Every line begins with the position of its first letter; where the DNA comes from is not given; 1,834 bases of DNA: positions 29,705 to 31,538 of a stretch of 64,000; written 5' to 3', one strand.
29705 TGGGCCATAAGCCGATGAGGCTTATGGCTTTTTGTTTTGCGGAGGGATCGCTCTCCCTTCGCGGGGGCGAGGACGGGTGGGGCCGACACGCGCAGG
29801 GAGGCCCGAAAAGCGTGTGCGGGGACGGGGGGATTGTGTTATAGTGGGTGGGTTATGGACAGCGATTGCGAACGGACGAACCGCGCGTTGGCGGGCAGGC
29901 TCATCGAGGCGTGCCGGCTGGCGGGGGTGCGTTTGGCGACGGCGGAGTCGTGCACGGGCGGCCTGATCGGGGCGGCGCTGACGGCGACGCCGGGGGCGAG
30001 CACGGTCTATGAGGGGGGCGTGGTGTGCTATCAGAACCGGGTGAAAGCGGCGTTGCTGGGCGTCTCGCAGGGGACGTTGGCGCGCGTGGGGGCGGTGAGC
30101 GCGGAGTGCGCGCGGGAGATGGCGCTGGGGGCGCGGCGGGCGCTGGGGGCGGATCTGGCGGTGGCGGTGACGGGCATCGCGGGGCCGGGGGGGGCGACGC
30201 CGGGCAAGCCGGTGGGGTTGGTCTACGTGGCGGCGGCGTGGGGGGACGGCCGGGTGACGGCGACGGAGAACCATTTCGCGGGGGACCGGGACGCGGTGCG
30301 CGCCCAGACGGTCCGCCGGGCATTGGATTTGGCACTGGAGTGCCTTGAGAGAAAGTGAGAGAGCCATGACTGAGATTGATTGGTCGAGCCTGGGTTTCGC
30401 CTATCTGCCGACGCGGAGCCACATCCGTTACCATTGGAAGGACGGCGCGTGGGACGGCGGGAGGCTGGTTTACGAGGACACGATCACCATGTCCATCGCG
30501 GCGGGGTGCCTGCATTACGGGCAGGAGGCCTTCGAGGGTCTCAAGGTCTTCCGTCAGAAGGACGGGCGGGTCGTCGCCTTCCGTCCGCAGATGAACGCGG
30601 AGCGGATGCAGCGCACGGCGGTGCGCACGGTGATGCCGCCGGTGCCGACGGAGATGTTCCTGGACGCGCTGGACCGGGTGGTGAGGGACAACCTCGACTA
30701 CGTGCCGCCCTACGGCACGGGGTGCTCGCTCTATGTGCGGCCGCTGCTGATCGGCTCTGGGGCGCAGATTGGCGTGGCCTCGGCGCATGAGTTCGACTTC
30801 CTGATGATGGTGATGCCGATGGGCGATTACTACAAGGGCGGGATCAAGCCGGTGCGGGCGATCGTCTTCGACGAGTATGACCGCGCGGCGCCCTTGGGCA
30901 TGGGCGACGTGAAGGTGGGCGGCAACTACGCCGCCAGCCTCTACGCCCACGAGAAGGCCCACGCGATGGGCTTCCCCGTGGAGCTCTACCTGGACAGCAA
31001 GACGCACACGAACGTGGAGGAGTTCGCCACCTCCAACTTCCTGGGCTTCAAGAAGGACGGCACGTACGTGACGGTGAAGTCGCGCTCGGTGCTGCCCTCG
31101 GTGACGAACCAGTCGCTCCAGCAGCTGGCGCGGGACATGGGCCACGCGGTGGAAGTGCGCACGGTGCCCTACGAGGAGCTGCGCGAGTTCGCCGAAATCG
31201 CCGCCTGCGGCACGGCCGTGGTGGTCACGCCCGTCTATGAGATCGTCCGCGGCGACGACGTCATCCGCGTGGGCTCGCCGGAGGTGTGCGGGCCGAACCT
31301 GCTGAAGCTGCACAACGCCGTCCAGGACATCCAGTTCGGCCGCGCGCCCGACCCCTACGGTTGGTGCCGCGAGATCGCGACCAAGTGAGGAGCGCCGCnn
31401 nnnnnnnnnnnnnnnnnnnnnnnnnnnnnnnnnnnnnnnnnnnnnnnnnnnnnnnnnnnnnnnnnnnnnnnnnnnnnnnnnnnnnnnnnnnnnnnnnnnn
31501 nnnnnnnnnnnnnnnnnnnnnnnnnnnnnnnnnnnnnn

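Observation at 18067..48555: Recurrent consensus extended -10 boxes abutting start codons, implying widespread leaderless mRNAs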

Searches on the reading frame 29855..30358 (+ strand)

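Call 36: search_protein_families(library=pfam, proteins=[window:29855-30358:+])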
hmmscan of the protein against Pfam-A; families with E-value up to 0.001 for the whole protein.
window:29855-30358:+ (167 aa): 1 family
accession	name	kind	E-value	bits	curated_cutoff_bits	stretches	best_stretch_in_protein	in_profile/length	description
PF02464.23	CinA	-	2.9e-55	186.6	23.5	1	11-164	3-155/155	Competence-damaged protein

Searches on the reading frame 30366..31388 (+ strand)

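Call 59: search_protein_families(library=pfam, proteins=[window:30366-31388:+], max_evalue=0.00001)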
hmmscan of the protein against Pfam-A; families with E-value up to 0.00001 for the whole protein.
window:30366-31388:+ (340 aa): 1 family
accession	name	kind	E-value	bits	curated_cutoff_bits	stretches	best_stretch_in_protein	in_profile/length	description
PF01063.24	Aminotran_4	-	1.4e-28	100.7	28.5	1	55-293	2-223/223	Amino-transferase class IV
